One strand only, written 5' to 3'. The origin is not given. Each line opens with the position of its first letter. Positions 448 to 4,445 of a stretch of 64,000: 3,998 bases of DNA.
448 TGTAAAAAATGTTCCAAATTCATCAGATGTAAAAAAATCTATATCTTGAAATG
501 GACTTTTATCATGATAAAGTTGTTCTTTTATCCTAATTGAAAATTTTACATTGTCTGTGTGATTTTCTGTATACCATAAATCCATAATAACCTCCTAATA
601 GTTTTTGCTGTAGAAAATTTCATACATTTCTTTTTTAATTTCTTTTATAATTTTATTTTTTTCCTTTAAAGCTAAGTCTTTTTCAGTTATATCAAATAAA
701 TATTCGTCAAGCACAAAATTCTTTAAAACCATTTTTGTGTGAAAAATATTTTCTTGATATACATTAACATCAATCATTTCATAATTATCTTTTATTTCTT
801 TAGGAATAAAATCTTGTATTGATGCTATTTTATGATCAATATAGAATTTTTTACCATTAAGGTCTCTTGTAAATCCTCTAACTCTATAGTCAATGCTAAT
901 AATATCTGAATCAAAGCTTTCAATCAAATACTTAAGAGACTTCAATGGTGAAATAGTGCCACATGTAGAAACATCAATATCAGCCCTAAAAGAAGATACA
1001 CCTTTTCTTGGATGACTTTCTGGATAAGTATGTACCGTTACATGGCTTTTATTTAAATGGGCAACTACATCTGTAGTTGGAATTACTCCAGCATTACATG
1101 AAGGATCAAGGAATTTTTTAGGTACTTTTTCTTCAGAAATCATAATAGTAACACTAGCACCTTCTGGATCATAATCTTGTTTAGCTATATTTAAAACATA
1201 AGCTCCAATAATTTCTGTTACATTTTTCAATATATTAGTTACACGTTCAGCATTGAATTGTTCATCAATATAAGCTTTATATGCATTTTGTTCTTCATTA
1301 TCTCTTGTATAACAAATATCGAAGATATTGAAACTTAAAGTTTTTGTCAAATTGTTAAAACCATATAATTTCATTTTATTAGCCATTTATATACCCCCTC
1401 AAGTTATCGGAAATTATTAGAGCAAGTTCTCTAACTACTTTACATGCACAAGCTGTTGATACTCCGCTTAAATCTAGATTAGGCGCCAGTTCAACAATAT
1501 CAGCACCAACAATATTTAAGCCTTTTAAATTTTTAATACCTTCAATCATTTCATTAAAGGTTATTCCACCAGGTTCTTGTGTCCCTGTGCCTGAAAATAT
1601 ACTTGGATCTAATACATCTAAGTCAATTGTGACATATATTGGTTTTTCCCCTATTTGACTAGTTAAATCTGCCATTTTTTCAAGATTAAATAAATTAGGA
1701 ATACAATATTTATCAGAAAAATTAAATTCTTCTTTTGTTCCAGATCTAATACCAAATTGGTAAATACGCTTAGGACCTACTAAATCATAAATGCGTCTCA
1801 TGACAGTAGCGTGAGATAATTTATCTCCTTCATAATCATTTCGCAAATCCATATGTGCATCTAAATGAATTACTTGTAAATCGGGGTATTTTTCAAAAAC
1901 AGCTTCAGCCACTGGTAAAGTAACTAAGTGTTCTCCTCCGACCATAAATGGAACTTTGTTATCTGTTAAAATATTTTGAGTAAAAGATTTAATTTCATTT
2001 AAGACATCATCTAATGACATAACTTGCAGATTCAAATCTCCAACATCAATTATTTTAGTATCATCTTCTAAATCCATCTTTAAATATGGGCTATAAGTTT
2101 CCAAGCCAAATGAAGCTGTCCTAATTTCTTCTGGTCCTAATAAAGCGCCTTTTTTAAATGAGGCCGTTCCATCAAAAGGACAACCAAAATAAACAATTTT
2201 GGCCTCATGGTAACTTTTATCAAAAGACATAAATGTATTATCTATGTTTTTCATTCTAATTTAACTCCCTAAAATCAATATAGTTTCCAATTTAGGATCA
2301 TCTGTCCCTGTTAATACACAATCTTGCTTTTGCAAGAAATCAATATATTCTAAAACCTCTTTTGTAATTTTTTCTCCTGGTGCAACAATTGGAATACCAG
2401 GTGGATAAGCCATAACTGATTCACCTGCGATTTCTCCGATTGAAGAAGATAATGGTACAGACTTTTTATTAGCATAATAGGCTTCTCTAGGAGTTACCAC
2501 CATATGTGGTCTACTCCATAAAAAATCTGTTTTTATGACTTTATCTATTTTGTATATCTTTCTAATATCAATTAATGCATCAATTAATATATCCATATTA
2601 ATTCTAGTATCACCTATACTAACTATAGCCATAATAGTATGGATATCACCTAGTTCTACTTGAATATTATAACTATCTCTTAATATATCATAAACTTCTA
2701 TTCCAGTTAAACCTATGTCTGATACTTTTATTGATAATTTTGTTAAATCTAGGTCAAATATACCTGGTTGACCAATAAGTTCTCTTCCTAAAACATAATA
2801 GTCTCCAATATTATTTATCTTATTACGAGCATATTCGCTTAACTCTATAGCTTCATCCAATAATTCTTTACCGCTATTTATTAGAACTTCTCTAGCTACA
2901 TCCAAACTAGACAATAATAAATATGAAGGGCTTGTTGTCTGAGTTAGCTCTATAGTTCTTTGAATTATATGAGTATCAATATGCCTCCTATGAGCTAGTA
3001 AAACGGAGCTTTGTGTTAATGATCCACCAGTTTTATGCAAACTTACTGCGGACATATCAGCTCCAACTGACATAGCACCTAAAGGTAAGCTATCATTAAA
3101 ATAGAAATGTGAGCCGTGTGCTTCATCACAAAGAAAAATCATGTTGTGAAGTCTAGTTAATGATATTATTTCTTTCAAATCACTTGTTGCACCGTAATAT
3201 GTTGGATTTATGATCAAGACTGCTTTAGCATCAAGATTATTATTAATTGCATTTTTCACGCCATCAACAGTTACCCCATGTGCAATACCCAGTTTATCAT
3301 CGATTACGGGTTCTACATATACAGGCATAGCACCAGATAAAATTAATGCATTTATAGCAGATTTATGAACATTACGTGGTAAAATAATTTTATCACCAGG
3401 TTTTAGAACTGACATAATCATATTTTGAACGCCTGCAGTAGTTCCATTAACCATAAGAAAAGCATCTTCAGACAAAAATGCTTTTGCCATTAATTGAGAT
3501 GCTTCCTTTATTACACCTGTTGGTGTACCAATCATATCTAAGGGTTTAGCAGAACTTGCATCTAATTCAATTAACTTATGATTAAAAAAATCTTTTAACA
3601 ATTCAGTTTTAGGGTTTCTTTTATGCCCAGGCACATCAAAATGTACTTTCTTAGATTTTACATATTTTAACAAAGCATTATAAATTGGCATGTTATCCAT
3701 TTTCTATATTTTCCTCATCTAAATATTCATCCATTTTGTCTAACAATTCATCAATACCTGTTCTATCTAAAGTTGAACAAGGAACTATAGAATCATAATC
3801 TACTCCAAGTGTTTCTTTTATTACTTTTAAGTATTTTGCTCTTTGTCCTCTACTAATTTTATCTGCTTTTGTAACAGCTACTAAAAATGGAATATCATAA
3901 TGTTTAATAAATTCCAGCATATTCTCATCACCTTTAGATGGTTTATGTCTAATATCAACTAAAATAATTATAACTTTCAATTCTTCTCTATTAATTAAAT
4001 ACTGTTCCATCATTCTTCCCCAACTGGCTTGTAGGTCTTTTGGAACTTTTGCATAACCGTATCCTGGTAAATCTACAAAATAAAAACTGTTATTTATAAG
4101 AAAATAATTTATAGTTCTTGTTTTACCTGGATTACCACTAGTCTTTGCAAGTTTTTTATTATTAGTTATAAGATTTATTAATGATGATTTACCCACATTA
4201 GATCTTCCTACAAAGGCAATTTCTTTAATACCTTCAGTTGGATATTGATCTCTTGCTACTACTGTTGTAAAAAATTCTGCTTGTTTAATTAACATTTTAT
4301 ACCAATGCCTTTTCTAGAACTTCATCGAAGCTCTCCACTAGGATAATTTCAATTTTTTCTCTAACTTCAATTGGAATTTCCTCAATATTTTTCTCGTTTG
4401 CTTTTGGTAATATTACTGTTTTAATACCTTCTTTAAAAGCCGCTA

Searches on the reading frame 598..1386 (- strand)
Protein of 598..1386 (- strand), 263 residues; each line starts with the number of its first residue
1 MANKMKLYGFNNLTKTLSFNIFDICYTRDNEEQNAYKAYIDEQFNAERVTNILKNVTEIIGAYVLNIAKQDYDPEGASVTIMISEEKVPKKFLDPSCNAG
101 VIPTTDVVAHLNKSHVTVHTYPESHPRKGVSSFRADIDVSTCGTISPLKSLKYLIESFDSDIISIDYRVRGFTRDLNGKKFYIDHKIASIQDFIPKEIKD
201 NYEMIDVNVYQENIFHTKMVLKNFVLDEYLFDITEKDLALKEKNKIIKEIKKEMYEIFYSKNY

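Call 52: search_protein_families(library=pfam, proteins=[window:598-1386:-], max_evalue=1e-8)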
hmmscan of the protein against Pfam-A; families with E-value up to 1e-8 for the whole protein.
window:598-1386:- (263 aa): 1 family
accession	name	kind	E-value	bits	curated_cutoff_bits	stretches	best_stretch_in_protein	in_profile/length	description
PF02675.21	AdoMet_dc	-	4.9e-13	49.8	25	1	45-171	16-107/107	S-adenosylmethionine decarboxylase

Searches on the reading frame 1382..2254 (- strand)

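Call 52: search_protein_families(library=pfam, proteins=[window:1382-2254:-], max_evalue=1e-8)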
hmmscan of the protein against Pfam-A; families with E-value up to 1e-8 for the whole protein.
window:1382-2254:- (291 aa): 1 family
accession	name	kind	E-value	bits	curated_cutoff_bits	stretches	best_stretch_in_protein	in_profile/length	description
PF00491.26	Arginase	-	4e-75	253.3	22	1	19-277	2-277/280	Arginase family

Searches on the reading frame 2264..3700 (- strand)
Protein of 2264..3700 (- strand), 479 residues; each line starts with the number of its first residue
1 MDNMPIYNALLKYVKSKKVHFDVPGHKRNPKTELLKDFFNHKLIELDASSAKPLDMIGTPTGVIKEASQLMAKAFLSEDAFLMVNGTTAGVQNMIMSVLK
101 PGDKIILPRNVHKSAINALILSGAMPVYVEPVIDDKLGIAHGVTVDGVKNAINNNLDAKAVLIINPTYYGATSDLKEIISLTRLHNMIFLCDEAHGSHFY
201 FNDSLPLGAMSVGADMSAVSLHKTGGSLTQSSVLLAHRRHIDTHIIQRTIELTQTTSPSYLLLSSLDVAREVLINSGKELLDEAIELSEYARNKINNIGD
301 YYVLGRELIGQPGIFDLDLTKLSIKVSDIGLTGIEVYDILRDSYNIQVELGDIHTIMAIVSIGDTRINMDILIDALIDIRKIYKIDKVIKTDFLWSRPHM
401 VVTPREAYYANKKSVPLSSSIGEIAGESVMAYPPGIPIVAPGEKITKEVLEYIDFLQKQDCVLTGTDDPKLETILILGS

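Call 52: search_protein_families(library=pfam, proteins=[window:2264-3700:-], max_evalue=1e-8)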
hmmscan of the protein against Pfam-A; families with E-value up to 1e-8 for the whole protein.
window:2264-3700:- (479 aa): 4 families
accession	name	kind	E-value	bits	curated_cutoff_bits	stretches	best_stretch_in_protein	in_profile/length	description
PF01276.26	OKR_DC_1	-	8.9e-74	249.1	27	1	5-366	2-415/417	Orn/Lys/Arg decarboxylase, major domain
PF03711.20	OKR_DC_1_C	-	3.4e-13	50.5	24.2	1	369-460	17-114/132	Orn/Lys/Arg decarboxylase, C-terminal domain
PF00155.27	Aminotran_1_2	-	3.2e-10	40.2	19.7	1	59-204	39-196/361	Aminotransferase class I and II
PF01041.23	DegT_DnrJ_EryC1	-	4.4e-09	36.5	19.8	1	82-211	44-163/360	DegT/DnrJ/EryC1/StrS aminotransferase family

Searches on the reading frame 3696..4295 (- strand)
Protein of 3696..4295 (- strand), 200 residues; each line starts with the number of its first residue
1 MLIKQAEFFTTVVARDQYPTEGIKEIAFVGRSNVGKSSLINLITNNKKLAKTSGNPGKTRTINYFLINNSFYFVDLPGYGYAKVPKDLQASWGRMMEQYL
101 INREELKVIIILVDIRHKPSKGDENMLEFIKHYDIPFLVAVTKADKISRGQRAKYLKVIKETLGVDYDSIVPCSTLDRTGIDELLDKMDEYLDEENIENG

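Call 52: search_protein_families(library=pfam, proteins=[window:3696-4295:-], max_evalue=1e-8)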
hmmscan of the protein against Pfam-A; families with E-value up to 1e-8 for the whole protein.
window:3696-4295:- (200 aa): 3 families
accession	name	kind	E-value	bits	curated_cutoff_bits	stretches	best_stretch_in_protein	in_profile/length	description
PF01926.29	MMR_HSR1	-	1.6e-23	83.4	21.9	1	25-143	1-113/113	50S ribosome-binding GTPase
PF02421.24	FeoB_N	-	6e-11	42.5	27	1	25-187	2-155/156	Ferrous iron transport protein B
PF03193.22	RsgA_GTPase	-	3.7e-09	37.1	30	0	25-78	108-167/174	RsgA GTPase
